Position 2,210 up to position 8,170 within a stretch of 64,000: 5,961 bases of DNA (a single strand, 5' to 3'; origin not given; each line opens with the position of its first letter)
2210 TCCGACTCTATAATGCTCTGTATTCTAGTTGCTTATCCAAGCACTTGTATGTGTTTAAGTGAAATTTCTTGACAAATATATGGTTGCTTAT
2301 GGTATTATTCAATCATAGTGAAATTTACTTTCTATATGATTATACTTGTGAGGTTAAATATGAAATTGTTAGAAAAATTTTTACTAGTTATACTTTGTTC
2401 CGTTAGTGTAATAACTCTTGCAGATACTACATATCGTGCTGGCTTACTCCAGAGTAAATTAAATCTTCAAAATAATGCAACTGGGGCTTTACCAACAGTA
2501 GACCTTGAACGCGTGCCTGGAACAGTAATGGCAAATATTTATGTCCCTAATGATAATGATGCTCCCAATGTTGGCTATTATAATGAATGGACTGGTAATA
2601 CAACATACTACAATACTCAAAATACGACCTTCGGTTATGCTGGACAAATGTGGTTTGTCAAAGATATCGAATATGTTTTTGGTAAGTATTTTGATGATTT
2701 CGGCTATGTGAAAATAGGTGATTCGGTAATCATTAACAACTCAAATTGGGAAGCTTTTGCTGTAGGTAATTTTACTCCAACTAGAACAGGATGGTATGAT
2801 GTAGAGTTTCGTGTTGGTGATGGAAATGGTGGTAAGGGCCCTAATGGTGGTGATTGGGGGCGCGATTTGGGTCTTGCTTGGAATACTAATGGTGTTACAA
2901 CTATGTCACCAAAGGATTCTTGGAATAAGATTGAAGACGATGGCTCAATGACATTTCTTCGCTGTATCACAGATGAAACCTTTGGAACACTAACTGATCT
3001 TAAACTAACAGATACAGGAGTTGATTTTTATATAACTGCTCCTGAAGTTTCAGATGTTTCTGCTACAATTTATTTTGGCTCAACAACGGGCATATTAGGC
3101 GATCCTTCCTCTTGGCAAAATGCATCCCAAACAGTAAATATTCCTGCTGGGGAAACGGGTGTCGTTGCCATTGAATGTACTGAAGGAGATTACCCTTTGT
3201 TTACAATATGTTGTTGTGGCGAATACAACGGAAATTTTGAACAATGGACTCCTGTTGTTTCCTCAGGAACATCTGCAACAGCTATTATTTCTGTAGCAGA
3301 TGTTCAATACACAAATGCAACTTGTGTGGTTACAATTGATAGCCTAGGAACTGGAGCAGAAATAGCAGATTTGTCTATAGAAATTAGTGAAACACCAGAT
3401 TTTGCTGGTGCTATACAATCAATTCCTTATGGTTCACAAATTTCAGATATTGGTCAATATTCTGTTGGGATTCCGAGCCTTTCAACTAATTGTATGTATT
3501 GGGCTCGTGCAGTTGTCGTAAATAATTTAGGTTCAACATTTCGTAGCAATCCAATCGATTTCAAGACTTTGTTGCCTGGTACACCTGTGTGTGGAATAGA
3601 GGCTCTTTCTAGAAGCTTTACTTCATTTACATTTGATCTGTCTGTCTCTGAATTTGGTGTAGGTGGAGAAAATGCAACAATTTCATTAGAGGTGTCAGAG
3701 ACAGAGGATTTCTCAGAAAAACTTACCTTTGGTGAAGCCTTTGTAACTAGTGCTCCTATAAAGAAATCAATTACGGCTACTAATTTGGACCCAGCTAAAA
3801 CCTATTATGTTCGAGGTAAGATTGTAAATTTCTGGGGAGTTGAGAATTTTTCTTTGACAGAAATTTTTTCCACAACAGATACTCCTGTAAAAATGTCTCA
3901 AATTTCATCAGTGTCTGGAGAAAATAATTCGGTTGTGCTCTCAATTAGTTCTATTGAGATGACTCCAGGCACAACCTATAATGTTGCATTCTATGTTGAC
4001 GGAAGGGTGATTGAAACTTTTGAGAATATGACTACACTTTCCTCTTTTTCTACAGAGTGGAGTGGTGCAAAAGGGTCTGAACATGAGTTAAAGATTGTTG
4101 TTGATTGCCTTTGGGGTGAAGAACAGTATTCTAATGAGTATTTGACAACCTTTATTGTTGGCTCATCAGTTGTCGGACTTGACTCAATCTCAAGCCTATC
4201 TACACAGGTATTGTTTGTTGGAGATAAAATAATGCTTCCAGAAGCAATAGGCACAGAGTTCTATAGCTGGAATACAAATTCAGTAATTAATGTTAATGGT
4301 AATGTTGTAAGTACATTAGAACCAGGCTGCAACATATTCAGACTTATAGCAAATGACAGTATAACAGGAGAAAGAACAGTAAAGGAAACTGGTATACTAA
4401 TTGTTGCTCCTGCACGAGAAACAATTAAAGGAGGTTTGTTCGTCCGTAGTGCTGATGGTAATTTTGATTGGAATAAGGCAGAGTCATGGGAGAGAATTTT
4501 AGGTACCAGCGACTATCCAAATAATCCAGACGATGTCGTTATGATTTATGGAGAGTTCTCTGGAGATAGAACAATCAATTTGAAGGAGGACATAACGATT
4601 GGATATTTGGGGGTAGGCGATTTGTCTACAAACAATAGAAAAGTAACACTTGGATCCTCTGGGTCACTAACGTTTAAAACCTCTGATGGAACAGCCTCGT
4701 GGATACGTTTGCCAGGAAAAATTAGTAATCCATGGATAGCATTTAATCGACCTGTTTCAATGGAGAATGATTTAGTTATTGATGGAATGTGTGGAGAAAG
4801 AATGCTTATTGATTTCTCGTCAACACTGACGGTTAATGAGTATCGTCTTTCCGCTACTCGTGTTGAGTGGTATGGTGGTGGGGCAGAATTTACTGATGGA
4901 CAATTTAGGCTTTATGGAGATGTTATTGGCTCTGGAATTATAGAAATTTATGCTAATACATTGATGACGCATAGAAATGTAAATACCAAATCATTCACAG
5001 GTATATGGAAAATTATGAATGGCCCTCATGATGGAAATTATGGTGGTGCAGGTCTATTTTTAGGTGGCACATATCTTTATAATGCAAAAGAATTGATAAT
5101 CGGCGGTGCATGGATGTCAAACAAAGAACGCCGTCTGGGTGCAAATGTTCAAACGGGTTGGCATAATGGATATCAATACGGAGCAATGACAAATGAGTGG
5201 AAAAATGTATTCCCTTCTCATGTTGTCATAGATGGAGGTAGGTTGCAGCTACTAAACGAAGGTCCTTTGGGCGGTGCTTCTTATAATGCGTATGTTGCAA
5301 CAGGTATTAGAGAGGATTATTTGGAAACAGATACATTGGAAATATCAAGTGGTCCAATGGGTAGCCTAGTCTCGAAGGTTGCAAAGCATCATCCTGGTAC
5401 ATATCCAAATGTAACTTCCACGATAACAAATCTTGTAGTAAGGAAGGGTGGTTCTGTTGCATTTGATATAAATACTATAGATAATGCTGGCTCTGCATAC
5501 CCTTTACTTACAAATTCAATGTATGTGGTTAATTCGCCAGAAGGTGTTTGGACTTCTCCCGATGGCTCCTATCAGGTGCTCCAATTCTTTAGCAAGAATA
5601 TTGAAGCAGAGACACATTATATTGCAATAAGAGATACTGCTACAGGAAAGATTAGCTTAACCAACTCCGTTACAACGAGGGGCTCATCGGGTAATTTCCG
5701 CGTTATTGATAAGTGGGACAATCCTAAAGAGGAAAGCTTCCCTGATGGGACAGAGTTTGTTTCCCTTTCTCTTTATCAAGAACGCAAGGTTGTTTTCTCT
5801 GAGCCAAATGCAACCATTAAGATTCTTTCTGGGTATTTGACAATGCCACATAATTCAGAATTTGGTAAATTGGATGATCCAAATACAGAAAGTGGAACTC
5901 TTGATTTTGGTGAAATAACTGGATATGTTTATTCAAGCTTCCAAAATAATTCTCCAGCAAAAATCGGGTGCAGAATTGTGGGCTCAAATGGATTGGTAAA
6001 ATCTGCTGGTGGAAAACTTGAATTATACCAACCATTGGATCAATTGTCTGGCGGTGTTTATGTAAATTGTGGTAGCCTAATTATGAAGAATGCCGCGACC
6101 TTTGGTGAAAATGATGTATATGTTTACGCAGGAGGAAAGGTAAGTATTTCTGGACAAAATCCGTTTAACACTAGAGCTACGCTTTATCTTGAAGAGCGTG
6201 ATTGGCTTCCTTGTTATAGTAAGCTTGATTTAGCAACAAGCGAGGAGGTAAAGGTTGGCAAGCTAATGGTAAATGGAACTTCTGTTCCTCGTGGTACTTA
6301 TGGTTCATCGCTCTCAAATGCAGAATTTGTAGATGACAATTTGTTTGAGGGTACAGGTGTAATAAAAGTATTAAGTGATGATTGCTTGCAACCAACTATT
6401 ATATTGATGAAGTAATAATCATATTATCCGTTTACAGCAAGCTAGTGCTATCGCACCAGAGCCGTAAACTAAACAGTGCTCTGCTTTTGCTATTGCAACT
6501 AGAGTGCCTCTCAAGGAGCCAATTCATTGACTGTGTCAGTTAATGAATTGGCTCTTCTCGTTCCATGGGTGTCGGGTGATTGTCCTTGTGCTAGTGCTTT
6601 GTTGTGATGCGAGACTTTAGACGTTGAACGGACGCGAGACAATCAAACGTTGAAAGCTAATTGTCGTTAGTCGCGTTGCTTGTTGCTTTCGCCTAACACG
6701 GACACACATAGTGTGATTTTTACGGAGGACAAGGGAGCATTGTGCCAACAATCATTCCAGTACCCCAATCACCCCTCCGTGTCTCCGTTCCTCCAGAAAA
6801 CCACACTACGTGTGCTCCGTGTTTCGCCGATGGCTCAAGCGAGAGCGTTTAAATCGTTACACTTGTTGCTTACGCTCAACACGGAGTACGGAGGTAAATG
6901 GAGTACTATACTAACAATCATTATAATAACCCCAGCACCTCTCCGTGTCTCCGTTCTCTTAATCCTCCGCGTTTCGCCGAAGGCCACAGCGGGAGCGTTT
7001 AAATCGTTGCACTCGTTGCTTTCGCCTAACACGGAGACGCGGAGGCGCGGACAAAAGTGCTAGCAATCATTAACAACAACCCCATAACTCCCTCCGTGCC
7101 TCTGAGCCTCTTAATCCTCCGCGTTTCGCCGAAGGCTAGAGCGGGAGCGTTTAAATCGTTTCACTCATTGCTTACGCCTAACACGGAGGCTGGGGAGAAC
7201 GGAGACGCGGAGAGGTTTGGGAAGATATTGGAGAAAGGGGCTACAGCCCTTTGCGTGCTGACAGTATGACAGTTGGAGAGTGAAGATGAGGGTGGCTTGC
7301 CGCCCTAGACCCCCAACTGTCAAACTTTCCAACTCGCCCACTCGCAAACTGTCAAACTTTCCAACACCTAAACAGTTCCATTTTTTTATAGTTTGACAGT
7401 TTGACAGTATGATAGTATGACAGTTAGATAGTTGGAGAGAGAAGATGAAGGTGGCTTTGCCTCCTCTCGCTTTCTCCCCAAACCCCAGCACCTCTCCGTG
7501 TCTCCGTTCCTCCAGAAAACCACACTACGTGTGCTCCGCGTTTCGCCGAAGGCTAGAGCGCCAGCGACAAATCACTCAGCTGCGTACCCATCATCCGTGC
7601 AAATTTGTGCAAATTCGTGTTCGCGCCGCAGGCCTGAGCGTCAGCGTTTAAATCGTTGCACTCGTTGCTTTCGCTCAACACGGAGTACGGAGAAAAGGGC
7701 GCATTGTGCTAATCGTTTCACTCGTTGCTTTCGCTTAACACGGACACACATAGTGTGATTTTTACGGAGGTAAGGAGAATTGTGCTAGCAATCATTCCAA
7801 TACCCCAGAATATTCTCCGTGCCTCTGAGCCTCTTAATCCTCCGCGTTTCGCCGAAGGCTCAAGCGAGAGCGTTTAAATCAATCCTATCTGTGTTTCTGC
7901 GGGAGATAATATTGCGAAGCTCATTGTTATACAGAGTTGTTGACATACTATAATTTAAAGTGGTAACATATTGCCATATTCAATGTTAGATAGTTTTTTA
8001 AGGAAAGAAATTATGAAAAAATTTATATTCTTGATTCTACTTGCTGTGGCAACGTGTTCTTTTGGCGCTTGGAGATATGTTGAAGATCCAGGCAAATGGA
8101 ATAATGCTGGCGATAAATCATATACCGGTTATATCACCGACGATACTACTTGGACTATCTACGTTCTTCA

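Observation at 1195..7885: Two large mosaic repeat arrays bracket the giant surface-protein gene and precede the BspA-like gene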

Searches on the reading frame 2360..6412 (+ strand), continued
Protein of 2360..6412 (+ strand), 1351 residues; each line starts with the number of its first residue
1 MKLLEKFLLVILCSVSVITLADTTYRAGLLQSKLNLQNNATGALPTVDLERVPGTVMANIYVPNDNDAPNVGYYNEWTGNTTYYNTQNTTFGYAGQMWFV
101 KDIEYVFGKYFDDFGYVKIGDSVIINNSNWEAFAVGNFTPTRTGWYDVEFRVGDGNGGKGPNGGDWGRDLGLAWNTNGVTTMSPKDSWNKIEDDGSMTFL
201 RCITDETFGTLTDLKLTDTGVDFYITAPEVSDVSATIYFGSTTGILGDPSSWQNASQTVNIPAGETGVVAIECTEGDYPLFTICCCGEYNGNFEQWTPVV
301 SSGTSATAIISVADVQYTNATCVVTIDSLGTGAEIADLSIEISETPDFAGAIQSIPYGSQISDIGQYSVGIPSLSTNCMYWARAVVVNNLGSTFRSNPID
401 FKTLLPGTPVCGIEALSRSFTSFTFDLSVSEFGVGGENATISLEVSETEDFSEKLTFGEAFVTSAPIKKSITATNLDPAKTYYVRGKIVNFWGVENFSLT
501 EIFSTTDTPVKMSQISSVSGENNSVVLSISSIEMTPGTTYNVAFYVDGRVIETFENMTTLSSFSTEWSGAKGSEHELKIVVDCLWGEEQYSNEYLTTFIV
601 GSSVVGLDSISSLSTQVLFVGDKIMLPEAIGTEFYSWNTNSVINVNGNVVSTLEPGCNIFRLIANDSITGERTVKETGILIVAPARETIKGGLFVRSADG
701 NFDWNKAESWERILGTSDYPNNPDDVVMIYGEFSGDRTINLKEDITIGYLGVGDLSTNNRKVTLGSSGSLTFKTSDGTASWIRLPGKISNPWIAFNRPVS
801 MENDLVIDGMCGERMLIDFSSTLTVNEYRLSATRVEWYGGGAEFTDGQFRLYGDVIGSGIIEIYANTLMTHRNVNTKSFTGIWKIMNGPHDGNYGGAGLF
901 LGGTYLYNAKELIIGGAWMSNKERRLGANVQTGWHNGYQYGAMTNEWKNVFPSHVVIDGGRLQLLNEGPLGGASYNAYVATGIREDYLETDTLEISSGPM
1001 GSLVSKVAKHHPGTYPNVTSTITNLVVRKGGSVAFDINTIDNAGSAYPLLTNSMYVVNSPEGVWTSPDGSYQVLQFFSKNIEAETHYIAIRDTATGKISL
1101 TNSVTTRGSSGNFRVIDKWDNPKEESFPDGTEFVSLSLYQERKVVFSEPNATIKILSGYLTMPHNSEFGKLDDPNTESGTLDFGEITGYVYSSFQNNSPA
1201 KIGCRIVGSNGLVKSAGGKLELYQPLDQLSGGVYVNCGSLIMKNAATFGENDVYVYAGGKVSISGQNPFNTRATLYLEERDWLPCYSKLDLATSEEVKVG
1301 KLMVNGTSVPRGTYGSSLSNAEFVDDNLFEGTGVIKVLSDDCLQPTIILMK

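Call 85: find_encoding_contigs(protein=P0129, flank=8000, max_places=4)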
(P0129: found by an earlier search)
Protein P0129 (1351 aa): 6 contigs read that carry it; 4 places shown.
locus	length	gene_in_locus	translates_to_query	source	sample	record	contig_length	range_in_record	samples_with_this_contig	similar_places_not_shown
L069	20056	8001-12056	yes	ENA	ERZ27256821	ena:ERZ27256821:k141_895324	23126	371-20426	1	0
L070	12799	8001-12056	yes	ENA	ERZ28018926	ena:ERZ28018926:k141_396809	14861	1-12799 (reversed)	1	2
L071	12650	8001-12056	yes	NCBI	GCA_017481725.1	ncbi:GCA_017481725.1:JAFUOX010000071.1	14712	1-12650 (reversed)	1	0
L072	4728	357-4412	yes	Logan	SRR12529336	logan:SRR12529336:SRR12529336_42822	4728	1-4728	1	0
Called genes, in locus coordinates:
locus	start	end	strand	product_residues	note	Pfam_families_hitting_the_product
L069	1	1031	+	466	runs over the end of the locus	?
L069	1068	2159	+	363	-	PF04551:GcpE, PF26540:GcpE_C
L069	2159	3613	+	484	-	PF02397:Bac_transf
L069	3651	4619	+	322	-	PF01066:CDP-OH_P_transf (weak)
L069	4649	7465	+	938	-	-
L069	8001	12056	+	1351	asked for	-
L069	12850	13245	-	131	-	-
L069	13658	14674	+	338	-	PF01547:SBP_bac_1, PF12849:PBP_like_2, PF12727:PBP_like (weak)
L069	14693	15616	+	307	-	PF00528:BPD_transp_1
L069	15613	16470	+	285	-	PF00528:BPD_transp_1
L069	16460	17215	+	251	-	PF02463:SMC_N (faint), PF00005:ABC_tran, PF13304:AAA_21 (faint)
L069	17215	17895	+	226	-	PF01895:PhoU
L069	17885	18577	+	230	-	PF00072:Response_reg, PF00486:Trans_reg_C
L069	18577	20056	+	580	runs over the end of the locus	PF16736:sCache_like (weak), PF00512:HisKA, PF02518:HATPase_c, PF13589:HATPase_c_3 (weak)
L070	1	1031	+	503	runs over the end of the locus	PF02163:Peptidase_M50, PF00595:PDZ (faint), PF17820:PDZ_6 (faint), PF13180:PDZ_2 (weak)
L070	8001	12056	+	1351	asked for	-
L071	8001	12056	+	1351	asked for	-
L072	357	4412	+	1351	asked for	-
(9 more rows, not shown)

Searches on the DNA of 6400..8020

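Call 46: search_rna_families(source=window, start=6400, end=8020, threshold=evalue, max_evalue=1)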
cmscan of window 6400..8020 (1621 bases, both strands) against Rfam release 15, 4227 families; matches with E-value up to 1: 2.
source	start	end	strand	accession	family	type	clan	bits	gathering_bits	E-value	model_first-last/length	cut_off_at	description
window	7258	7331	-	RF00942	mir-1224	Gene; miRNA;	-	24.6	105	0.13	1-86/86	no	mir-1224 microRNA precursor family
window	6513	6557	+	RF03897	mir-4077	Gene; miRNA;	-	21.8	83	0.79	1-56/56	no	mir-4077 microRNA precursor family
